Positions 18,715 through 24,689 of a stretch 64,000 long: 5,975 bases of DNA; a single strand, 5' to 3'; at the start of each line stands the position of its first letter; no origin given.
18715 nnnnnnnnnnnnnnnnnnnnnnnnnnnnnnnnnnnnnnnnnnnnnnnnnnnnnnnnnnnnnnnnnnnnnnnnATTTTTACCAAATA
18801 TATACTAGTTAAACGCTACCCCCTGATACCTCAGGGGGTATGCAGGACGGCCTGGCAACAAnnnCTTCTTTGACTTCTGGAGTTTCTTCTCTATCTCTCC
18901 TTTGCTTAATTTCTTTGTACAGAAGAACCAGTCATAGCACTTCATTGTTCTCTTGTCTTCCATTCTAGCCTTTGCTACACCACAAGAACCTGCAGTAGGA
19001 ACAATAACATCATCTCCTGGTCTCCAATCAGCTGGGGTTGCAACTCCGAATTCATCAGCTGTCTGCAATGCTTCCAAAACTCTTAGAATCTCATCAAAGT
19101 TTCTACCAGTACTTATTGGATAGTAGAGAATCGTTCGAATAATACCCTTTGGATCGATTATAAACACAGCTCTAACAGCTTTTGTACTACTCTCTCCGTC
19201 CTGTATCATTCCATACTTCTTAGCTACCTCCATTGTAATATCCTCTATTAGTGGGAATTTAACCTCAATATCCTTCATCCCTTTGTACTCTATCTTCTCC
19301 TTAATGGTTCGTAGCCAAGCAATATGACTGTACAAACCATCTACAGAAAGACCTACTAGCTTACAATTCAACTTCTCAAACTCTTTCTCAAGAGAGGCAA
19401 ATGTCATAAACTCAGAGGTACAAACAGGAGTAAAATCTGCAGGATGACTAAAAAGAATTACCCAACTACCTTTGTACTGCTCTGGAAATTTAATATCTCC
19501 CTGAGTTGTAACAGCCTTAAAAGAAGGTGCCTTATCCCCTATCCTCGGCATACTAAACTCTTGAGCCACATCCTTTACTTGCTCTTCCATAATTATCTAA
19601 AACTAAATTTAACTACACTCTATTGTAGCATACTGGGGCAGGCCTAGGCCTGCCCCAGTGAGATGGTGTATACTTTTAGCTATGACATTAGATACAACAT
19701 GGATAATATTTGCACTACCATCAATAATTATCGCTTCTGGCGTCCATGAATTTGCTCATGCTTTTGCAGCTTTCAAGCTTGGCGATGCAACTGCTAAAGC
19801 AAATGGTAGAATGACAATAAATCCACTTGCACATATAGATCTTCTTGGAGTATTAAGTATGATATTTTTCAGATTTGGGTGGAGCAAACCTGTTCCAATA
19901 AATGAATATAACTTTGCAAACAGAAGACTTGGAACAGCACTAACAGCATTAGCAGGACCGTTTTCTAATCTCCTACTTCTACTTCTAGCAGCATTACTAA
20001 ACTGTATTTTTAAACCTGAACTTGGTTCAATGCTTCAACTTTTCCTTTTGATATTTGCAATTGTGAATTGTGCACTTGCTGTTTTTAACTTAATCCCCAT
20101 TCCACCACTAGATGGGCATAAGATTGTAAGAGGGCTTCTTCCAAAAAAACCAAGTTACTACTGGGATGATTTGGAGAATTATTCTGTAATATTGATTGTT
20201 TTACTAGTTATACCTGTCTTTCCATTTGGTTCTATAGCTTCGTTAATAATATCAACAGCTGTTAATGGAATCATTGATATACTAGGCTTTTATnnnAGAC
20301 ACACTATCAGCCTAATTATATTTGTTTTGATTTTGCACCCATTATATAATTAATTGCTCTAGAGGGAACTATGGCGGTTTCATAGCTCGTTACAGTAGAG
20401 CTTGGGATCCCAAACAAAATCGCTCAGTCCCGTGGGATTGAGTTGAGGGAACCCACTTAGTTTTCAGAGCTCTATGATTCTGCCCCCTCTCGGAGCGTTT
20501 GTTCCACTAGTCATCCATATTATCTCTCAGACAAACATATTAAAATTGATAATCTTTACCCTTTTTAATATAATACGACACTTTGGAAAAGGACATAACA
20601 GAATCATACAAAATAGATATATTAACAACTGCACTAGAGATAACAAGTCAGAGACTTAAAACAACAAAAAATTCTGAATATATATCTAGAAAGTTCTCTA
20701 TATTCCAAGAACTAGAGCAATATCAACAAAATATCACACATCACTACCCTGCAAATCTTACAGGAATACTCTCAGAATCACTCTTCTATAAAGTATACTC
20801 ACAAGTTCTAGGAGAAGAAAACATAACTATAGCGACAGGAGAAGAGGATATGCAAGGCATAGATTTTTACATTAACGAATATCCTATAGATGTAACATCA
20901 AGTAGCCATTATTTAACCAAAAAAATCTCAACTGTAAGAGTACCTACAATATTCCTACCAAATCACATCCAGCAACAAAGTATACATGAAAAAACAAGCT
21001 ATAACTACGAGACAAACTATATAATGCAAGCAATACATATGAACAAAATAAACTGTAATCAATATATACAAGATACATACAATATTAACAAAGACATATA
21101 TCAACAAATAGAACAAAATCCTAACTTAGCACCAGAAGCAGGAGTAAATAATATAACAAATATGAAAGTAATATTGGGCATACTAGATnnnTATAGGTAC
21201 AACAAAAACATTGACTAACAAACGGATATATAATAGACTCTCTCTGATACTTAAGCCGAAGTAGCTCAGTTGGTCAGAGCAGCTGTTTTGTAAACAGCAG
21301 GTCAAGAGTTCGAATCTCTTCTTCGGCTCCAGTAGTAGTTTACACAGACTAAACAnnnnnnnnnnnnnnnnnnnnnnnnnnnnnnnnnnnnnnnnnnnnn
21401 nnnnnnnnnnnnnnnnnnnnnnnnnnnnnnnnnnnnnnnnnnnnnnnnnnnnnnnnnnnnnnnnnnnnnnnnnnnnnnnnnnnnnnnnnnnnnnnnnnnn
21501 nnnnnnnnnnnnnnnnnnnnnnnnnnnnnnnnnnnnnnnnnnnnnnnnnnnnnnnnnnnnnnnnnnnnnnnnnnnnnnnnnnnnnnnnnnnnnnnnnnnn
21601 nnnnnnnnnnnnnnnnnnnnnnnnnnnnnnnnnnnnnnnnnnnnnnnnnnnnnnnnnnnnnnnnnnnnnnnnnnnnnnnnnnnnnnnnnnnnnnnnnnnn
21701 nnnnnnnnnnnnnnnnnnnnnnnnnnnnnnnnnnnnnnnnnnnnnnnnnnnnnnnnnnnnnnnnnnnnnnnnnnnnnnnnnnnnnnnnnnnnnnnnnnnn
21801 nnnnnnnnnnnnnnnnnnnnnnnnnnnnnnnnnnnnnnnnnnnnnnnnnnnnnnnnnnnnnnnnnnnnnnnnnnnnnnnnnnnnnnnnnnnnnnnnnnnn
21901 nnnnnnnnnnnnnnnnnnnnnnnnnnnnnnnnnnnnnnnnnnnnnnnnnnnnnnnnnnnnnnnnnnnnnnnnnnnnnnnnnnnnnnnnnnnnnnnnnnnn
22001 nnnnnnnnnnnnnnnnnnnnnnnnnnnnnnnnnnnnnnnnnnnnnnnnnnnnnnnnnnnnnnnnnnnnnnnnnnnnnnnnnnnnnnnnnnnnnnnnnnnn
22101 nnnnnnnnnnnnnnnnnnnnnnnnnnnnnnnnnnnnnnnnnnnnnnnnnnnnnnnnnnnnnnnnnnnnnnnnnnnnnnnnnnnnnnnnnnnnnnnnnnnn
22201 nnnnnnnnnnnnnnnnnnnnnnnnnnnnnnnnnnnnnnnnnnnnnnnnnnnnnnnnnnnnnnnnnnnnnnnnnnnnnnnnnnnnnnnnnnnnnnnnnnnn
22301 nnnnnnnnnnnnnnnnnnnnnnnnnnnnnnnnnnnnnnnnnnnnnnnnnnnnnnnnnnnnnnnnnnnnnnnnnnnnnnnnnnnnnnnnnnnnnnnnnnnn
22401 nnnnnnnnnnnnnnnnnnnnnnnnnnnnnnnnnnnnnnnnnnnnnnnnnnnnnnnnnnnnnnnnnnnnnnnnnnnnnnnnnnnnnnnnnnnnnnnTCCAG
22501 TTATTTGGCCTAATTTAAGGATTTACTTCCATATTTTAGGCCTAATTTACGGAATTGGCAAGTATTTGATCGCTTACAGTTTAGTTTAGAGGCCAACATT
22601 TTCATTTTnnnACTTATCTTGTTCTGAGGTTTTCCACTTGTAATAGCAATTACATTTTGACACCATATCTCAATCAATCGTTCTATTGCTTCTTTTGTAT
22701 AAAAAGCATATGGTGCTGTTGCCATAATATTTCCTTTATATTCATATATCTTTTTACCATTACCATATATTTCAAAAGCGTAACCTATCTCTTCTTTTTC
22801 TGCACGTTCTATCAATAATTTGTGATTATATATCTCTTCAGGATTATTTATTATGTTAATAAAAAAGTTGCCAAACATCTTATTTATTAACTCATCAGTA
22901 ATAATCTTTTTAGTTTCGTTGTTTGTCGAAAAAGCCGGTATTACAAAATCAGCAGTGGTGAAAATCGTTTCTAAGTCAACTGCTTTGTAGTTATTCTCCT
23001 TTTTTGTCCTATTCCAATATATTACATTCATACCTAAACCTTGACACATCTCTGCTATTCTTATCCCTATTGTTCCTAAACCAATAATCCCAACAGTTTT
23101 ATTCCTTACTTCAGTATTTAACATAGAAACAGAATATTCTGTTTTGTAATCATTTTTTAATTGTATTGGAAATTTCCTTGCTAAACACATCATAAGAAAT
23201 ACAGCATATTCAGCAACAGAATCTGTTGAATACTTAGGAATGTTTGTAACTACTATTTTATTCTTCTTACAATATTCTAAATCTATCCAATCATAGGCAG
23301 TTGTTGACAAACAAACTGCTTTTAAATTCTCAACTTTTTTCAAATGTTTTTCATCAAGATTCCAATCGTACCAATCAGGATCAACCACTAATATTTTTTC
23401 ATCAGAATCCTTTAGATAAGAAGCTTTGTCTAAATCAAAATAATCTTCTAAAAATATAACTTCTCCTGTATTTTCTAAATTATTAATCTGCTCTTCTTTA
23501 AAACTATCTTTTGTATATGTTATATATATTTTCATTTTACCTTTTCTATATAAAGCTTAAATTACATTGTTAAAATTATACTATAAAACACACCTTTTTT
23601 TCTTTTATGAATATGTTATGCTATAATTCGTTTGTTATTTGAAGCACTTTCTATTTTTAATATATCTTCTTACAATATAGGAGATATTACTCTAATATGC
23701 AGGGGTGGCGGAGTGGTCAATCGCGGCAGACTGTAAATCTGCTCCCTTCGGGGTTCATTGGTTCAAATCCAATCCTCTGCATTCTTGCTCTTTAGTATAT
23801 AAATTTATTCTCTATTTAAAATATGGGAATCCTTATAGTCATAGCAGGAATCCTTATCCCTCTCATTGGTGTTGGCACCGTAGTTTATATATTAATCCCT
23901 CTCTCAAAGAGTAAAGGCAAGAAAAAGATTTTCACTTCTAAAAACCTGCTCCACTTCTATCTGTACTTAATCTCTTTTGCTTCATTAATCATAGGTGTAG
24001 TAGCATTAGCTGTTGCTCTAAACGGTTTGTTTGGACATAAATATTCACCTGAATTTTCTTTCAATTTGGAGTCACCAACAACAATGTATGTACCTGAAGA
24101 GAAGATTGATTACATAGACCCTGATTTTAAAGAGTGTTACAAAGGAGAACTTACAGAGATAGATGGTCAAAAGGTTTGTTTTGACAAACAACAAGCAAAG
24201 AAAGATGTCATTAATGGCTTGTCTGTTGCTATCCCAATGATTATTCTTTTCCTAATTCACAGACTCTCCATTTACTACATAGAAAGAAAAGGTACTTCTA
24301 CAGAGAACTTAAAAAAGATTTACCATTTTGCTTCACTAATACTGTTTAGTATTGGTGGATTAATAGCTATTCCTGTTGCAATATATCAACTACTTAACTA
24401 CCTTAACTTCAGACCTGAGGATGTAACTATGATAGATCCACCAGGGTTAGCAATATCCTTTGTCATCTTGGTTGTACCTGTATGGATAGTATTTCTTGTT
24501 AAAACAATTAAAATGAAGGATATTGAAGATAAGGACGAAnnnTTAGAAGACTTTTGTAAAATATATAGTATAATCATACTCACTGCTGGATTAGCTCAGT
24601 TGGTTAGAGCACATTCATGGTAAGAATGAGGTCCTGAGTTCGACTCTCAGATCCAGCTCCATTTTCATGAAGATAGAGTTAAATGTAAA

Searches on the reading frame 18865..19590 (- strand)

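Call 48: search_protein_families(library=pfam, proteins=[window:18865-19590:-])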
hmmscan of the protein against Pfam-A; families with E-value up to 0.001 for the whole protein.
window:18865-19590:- (242 aa): 3 families
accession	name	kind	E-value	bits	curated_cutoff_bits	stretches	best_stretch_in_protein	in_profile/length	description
PF00578.27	AhpC-TSA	-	3.7e-33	114.5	26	1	17-153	1-123/124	AhpC/TSA family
PF08534.16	Redoxin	-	7.2e-14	52.2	26.6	1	18-158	3-135/148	Redoxin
PF10417.14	1-cysPrx_C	-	1.9e-11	44.2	21.1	1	174-200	1-28/41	C-terminal domain of 1-Cys peroxiredoxin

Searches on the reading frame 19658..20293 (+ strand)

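Call 48: search_protein_families(library=pfam, proteins=[window:19658-20293:+])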
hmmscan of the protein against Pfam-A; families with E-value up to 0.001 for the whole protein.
window:19658-20293:+ (212 aa): 1 family
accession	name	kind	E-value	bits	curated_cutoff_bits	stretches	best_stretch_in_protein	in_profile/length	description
PF02163.28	Peptidase_M50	-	3.3e-10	40.1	27.2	1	126-163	159-199/221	Peptidase family M50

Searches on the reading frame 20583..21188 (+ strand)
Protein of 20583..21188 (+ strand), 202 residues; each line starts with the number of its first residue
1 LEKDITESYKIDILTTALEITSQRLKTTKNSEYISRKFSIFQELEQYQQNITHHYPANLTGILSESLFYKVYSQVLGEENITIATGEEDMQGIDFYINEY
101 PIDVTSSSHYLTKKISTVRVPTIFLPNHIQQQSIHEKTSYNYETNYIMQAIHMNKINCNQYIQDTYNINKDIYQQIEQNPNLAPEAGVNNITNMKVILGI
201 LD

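Call 48: search_protein_families(library=pfam, proteins=[window:20583-21188:+])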
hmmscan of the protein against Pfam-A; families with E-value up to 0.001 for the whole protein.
window:20583-21188:+ (202 aa): 1 family
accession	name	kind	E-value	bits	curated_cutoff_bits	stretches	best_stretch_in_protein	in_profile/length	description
PF09568.16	RE_MjaI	-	0.00047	20.5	22.7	1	72-110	101-138/164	MjaI restriction endonuclease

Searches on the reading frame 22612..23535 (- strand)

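Call 48: search_protein_families(library=pfam, proteins=[window:22612-23535:-])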
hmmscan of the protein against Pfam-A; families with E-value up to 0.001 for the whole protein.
window:22612-23535:- (308 aa): 3 families
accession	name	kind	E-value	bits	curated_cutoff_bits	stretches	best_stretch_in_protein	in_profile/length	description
PF02826.25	2-Hacid_dh_C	-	3e-23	82.6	25.1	1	113-252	2-148/178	D-isomer specific 2-hydroxyacid dehydrogenase, NAD binding domain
PF00389.36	2-Hacid_dh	-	3.6e-22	78.9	24.6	1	14-305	9-130/134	D-isomer specific 2-hydroxyacid dehydrogenase, catalytic domain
PF16464.10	DUF5045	-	0.00036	21.2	29.9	0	5-47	4-46/85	Domain of unknown function (DUF5045)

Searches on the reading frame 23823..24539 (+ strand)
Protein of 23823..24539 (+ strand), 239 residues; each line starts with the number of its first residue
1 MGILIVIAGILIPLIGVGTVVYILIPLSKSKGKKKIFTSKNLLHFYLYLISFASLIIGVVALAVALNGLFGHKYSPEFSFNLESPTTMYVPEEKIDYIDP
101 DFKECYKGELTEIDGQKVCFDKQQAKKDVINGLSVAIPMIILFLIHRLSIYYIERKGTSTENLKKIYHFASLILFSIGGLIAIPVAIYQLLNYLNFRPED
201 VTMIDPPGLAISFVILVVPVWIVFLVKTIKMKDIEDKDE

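Call 49: search_protein_families(library=pfam, proteins=[window:23823-24539:+])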
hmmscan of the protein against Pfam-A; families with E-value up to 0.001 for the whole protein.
window:23823-24539:+ (239 aa): 1 family
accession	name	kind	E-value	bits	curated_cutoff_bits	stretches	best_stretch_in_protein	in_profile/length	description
PF06197.19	DUF998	-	0.00019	21.6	30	0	8-63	72-124/184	Protein of unknown function (DUF998)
